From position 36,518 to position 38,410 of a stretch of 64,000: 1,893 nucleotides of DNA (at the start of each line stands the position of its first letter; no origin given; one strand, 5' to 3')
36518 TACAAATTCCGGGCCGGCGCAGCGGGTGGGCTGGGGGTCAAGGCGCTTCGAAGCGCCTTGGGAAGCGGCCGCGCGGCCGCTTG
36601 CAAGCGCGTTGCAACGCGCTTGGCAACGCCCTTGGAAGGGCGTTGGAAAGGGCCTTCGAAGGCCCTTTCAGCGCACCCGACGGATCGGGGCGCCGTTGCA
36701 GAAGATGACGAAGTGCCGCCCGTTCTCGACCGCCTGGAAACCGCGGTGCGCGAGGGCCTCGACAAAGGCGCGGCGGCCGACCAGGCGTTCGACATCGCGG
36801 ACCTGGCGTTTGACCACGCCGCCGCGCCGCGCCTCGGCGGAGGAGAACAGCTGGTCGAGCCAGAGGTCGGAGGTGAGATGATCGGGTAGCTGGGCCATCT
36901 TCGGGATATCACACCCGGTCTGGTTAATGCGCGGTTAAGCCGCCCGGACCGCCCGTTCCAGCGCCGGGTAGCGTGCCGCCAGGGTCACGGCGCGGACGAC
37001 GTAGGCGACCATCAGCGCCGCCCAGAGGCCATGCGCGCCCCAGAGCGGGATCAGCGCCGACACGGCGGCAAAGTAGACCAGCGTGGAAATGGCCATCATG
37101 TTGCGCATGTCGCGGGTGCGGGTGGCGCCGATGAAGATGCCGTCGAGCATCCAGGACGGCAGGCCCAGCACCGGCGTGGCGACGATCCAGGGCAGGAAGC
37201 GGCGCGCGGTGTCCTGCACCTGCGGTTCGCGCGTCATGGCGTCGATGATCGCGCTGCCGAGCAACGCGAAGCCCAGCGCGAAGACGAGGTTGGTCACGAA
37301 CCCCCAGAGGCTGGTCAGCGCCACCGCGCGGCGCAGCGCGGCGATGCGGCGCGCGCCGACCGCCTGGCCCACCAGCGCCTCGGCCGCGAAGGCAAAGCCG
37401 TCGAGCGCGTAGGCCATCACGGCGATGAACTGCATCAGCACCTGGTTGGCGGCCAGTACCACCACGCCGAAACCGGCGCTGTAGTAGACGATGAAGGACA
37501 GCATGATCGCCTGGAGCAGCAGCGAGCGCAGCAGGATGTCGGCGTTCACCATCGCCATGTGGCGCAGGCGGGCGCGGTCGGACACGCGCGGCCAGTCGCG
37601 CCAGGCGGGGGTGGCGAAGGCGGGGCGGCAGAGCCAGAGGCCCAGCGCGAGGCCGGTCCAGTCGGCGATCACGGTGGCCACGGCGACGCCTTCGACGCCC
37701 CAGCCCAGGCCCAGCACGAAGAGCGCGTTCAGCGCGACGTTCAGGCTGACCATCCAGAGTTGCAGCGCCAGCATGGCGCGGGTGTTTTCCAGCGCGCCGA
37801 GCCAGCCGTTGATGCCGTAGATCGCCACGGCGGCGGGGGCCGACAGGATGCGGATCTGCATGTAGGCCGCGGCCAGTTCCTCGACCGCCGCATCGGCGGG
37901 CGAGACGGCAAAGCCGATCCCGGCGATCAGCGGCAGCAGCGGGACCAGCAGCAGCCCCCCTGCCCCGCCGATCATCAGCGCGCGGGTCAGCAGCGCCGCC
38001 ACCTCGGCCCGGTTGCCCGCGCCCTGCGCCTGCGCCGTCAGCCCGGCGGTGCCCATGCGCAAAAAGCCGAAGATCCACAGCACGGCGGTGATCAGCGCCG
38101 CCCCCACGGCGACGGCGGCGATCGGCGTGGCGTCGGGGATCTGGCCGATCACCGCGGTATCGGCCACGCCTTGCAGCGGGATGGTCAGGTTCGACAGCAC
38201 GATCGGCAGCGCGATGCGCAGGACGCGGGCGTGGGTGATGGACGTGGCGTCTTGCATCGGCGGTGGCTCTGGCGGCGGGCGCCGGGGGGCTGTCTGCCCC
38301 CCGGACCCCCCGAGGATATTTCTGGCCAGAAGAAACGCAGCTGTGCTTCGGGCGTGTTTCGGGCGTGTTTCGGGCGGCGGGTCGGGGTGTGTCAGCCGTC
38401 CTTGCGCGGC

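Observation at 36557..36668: Tight array of five different perfect palindromes (~20 bp each, AA...TT-bounded, G-rich spacers) upstream of trpB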

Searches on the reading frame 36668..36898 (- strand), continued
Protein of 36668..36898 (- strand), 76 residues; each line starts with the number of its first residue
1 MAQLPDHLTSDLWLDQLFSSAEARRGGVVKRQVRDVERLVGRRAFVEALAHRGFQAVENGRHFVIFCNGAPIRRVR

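Call 63: list_cluster_members(proteins=[P0122, P0136, P0140, P0152, P0168, P0188, P0206, P0217, P0232, P0192])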
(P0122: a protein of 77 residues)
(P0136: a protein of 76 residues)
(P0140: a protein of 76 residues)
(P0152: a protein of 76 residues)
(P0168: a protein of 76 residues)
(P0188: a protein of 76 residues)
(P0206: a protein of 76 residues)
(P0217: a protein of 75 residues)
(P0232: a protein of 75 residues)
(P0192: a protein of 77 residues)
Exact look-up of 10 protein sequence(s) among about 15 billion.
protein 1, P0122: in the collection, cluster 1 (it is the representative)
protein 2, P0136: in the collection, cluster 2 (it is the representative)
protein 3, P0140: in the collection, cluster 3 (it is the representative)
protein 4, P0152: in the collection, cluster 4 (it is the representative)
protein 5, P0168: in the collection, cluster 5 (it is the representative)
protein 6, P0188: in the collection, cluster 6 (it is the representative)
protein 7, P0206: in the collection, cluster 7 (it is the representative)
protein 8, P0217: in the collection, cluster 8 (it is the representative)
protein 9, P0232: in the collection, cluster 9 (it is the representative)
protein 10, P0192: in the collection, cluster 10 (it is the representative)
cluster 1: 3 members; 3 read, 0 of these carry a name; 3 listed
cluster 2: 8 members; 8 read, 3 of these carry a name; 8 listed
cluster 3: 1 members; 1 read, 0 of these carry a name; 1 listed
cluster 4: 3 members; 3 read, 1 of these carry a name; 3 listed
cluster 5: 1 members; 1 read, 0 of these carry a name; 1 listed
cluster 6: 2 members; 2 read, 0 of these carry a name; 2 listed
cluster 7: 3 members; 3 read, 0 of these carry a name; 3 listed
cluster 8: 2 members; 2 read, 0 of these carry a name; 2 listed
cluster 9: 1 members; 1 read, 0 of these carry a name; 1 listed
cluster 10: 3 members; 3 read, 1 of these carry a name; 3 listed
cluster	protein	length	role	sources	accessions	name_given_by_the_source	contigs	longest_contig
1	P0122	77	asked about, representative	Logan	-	-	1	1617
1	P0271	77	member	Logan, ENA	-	-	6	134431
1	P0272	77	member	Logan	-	-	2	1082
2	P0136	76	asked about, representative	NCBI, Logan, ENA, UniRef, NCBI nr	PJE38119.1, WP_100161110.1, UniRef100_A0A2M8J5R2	N-(5'-phosphoribosyl)anthranilate isomerase [Pseudooceanicola lipolyticus] | N-(5'-phosphoribosyl)anthranilate isomerase n=1 Tax=Pseudooceanicola lipolyticus ...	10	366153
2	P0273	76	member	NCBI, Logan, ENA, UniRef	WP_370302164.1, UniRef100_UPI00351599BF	N-(5'-phosphoribosyl)anthranilate isomerase [Pseudooceanicola sp.] | N-(5'-phosphoribosyl)anthranilate isomerase n=1 Tax=Pseudooceanicola sp. TaxID=1914328 ...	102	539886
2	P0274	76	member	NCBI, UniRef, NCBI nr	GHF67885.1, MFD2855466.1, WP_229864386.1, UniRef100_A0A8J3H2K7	N-(5'-phosphoribosyl)anthranilate isomerase [Seohaeicola zhoushanensis] | N-(5'-phosphoribosyl)anthranilate isomerase n=1 Tax=Seohaeicola zhoushanensis ...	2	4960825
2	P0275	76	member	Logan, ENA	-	-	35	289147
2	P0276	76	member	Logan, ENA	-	-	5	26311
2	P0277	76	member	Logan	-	-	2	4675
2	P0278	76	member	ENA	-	-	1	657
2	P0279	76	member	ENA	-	-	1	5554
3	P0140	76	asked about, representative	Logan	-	-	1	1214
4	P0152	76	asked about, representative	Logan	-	-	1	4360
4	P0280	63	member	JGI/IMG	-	hypothetical protein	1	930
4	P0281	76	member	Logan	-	-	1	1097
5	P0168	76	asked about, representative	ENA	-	-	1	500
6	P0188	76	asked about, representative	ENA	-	-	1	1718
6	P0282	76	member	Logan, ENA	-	-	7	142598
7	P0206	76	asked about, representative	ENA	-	-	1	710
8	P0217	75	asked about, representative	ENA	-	-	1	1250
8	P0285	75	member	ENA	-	-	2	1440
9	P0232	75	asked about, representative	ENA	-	-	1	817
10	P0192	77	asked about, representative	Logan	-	-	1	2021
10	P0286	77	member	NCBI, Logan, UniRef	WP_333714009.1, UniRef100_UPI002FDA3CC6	N-(5'-phosphoribosyl)anthranilate isomerase [Yoonia sp.] | N-(5'-phosphoribosyl)anthranilate isomerase n=1 Tax=Yoonia sp. TaxID=2212373 ...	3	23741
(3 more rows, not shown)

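Call 65: find_homologous_proteins(query=A4, max_evalue=0.001)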
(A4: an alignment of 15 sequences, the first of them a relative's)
Query A4 (15 sequences) (77 aa, profile of the alignment): 1074 proteins with E <= 0.001 among 1770 candidates; the best 120 are listed.
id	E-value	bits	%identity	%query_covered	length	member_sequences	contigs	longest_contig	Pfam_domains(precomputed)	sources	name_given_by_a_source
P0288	7.8e-30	120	45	90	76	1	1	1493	-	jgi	jgi:hypothetical protein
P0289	1.1e-29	120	38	100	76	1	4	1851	-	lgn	-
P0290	1.5e-29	119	43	100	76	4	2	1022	-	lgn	-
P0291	1.6e-29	119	36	100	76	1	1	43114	-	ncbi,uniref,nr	ncbi:hypothetical protein [Rhodobacter ferrooxidans]|uniref:N-(5'-phosphoribosyl)anthranilate isomer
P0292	1.7e-29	119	45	96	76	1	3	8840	-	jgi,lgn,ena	-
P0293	2.1e-29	119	44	81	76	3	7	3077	-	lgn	-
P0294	2.5e-29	119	44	86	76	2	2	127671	-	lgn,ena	-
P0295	2.7e-29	118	44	100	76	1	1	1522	-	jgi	jgi:hypothetical protein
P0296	2.8e-29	118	47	86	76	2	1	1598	-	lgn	-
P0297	3.9e-29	118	47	94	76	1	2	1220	-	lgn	-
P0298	4.3e-29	118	38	88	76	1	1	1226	-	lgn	-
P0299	4.8e-29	118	48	78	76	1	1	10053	-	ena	-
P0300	5.7e-29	117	45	73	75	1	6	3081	-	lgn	-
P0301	6.3e-29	117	40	82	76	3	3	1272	-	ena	-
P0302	6.7e-29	117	52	84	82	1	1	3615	-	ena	-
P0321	1.2e-28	116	47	90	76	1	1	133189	-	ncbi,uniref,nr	ncbi:N-(5'-phosphoribosyl)anthranilate isomerase [Roseovarius salinarum]|uniref:N-(5'-phosphoribosyl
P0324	1.5e-28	116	48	83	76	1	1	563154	-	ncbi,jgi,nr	ncbi:MAG: N-(5'-phosphoribosyl)anthranilate isomerase [Tabrizicola sp.]|jgi:hypothetical protein|nr:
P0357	6.1e-28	114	42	95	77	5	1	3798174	-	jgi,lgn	jgi:hypothetical protein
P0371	9.3e-28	114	44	86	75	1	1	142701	-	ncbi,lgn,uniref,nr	ncbi:N-(5'-phosphoribosyl)anthranilate isomerase [Pseudooceanicola sp.]|uniref:N-(5'-phosphoribosyl)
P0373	9.6e-28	113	34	99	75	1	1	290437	-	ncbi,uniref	ncbi:N-(5'-phosphoribosyl)anthranilate isomerase [Sulfitobacter sp. HNIBRBA2951]|uniref:N-(5'-phosph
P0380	1.1e-27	113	45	90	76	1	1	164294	-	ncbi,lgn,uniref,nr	ncbi:N-(5'-phosphoribosyl)anthranilate isomerase [Pseudogemmobacter humi]|uniref:N-(5'-phosphoribosy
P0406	2.7e-27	112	42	83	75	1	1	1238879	-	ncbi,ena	-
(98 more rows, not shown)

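Call 66: find_encoding_contigs(protein=P0291, flank=2500, max_places=1)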
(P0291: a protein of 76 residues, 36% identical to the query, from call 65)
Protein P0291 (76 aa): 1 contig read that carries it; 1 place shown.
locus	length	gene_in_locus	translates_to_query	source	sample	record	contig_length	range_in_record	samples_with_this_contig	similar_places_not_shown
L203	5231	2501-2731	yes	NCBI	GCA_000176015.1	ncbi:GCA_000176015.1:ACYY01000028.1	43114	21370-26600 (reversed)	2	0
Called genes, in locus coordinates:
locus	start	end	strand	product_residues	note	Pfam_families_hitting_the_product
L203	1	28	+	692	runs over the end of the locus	PF05023:Phytochelatin, PF02417:Chromate_transp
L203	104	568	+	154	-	PF04386:SspB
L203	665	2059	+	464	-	PF00206:Lyase_1, PF10415:FumaraseC_C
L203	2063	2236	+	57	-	PF13770:DUF4169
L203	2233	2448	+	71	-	PF13467:RHH_4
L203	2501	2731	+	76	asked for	-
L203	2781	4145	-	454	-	PF00067:p450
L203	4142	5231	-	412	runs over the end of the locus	-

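Call 67: find_encoding_contigs(protein=P0324, flank=2500, max_places=1)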
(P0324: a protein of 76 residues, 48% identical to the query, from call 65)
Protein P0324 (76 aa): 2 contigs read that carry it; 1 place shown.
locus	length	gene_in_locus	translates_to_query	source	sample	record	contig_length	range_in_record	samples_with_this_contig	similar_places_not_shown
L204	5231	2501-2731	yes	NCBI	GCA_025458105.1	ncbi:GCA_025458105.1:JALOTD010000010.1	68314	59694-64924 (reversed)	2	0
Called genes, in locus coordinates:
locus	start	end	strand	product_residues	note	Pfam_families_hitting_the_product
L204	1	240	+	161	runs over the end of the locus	PF04386:SspB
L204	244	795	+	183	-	PF13649:Methyltransf_25 (weak)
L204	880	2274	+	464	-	PF00206:Lyase_1, PF10415:FumaraseC_C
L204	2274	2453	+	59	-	-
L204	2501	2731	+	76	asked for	-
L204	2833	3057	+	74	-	PF13467:RHH_4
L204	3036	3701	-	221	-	PF07796:DUF1638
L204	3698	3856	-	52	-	-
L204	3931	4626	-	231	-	PF02607:B12-binding_2, PF02310:B12-binding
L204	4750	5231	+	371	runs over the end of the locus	PF04055:Radical_SAM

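Call 68: find_encoding_contigs(protein=P0380, flank=2500, max_places=1)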
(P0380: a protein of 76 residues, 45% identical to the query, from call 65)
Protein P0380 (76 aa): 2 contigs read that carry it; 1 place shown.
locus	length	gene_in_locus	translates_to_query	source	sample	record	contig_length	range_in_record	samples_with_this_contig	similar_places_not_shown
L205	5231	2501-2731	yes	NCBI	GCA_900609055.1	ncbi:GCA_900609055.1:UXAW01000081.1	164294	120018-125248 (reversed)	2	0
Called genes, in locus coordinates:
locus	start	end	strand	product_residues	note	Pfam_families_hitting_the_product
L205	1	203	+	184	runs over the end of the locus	PF13649:Methyltransf_25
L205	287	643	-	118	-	-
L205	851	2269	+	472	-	PF00206:Lyase_1, PF10415:FumaraseC_C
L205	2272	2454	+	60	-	-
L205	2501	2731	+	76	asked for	-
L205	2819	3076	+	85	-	PF13467:RHH_4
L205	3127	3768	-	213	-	PF07796:DUF1638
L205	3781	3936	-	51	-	-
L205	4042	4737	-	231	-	PF02607:B12-binding_2, PF02310:B12-binding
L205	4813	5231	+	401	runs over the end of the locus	PF04055:Radical_SAM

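Call 69: find_encoding_contigs(protein=P0373, flank=2500, max_places=1)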
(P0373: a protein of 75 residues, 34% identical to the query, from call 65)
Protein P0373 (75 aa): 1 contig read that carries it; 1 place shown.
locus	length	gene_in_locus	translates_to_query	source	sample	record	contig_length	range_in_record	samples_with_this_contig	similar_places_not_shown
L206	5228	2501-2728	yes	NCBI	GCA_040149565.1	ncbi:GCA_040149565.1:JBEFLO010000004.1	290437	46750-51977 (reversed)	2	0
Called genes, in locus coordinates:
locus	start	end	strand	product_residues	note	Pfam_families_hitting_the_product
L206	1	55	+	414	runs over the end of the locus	PF02417:Chromate_transp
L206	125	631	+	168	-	PF04386:SspB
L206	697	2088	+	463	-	PF00206:Lyase_1, PF10415:FumaraseC_C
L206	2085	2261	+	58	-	PF13770:DUF4169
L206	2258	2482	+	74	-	PF13467:RHH_4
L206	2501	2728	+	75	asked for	-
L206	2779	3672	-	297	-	PF00274:Glycolytic (weak)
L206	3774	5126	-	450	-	PF00067:p450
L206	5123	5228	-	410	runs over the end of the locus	-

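Call 70: find_encoding_contigs(protein=P0371, flank=2500, max_places=1)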
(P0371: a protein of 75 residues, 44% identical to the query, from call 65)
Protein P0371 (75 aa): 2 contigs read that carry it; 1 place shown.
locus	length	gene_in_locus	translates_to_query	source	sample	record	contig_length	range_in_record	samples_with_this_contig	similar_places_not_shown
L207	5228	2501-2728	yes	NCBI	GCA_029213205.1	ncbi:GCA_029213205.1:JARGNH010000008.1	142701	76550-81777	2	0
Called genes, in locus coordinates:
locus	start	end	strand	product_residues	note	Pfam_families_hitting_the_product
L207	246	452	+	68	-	-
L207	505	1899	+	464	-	PF00206:Lyase_1, PF10415:FumaraseC_C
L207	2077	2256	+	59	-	PF13770:DUF4169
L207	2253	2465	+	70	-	PF13467:RHH_4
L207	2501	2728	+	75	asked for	-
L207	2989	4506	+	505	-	PF04851:ResIII (weak), PF00270:DEAD, PF00271:Helicase_C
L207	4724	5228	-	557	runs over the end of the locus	PF00753:Lactamase_B, PF12706:Lactamase_B_2, PF22505:RNase_J_b_CASP, PF07521:RMMBL, PF17770:RNase_J_C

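Call 71: find_encoding_contigs(protein=P0357, flank=2500, max_places=1)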
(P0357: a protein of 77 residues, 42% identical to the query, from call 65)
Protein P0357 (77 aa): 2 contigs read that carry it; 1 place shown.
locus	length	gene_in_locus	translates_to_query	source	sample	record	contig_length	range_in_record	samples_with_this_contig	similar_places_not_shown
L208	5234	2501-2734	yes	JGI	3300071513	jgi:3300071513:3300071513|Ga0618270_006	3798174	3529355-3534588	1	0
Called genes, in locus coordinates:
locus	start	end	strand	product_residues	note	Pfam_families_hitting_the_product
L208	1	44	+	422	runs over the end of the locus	PF02417:Chromate_transp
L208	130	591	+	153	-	PF04386:SspB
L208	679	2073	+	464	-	PF00206:Lyase_1, PF10415:FumaraseC_C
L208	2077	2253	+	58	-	-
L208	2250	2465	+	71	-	PF13467:RHH_4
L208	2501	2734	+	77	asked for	-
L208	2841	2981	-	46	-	-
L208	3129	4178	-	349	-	PF00067:p450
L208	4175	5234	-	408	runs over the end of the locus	-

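Call 75: find_encoding_contigs(protein=P0286, flank=2500, max_places=1)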
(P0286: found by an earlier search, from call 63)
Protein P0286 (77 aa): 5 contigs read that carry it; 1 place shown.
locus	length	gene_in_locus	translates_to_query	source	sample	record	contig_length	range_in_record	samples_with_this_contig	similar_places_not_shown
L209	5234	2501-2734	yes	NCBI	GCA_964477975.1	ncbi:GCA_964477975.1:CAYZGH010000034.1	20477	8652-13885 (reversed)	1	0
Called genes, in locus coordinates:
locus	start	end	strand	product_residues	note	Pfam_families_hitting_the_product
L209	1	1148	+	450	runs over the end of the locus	PF00120:Gln-synt_C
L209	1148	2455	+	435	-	PF01266:DAO, PF01494:FAD_binding_3 (weak), PF01946:Thi4 (weak), PF07992:Pyr_redox_2 (faint), PF13738:Pyr_redox_3 (faint), PF01593:Amino_oxidase (faint), PF13450:NAD_binding_8 (weak)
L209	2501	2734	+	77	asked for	-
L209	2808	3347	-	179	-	PF07879:PHB_acc_N, PF05233:PHB_acc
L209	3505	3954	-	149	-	PF09361:Phasin_2 (faint)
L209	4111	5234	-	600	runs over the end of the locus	PF07167:PhaC_N, PF00561:Abhydrolase_1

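Call 76: find_encoding_contigs(protein=P0282, flank=2500, max_places=1)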
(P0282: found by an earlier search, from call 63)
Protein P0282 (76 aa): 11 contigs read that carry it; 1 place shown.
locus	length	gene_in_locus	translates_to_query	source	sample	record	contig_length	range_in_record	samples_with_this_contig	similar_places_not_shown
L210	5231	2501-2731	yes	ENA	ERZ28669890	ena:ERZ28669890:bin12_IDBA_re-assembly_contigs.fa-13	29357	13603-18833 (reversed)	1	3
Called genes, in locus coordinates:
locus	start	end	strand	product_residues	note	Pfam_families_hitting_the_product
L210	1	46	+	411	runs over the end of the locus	PF02417:Chromate_transp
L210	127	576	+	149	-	PF04386:SspB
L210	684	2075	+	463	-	PF00206:Lyase_1, PF10415:FumaraseC_C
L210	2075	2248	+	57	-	PF13770:DUF4169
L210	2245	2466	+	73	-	PF13467:RHH_4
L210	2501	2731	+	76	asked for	-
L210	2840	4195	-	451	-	PF00067:p450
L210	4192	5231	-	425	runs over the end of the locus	-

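Call 77: find_encoding_contigs(protein=P0285, flank=2500, max_places=1)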
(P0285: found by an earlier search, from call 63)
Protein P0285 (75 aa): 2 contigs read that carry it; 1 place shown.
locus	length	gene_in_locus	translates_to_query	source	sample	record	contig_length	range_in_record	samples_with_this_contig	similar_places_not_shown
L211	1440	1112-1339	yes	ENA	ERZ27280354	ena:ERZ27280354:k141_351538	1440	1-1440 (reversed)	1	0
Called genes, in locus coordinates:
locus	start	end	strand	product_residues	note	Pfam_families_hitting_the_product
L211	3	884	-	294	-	?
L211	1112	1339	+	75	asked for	-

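Call 84: find_encoding_contigs(protein=P0321, flank=2500, max_places=1)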
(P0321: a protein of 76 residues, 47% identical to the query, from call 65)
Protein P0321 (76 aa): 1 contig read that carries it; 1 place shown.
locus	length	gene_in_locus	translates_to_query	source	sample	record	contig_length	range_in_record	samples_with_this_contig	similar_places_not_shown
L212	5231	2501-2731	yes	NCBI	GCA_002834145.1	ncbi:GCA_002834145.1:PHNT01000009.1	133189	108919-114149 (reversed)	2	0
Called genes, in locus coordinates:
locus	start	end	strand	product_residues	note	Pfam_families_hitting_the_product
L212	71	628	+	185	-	PF00398:RrnaAD (weak)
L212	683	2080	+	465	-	PF00206:Lyase_1, PF10415:FumaraseC_C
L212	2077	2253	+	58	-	PF13770:DUF4169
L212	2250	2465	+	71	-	PF13467:RHH_4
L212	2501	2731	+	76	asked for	-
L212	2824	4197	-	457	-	PF00067:p450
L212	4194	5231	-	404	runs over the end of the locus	-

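Call 85: find_encoding_contigs(protein=P0406, flank=2500, max_places=1)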
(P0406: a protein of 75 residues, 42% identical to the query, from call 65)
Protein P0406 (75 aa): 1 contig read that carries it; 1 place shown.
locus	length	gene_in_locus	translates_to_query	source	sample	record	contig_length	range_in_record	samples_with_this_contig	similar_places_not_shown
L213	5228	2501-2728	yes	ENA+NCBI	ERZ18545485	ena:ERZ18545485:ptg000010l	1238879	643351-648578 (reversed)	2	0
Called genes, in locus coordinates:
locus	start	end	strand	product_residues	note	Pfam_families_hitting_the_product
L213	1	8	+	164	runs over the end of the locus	PF01467:CTP_transf_like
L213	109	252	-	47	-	-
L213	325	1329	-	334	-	PF00044:Gp_dh_N, PF02800:Gp_dh_C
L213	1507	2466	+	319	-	PF05661:DUF808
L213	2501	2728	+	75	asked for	-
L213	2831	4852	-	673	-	PF00456:Transketolase_N, PF13292:DXP_synthase_N (faint), PF00676:E1_dh, PF02779:Transket_pyr, PF02780:Transketolase_C, PF22613:Transketolase_C_1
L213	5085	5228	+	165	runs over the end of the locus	-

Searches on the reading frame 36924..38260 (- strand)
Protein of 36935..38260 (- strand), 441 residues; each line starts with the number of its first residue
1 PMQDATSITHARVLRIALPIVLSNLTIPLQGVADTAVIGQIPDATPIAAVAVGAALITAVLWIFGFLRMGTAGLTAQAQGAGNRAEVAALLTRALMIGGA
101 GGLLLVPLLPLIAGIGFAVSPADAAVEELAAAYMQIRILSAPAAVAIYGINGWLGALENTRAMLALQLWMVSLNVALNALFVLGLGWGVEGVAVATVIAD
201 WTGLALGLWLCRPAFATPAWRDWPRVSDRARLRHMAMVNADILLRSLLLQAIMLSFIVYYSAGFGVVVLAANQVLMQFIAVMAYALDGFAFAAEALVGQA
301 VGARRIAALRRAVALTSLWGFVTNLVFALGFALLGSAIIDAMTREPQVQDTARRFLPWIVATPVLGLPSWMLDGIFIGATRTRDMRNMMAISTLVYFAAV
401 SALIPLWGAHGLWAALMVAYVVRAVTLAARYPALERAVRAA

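Call 7: search_protein_families(library=pfam, proteins=[window:36924-38078:-], max_evalue=0.01)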
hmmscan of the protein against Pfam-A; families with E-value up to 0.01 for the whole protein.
window:36924-38078:- (384 aa): 0 families

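Call 43: search_protein_families(library=pfam, proteins=[window:36935-38260:-], max_evalue=0.001)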
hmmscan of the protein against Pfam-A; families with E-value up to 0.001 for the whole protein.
window:36935-38260:- (441 aa): 1 family
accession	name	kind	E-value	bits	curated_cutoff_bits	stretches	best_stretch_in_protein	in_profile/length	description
PF01554.23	MatE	-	2e-26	93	24.9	2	246-395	5-154/161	MatE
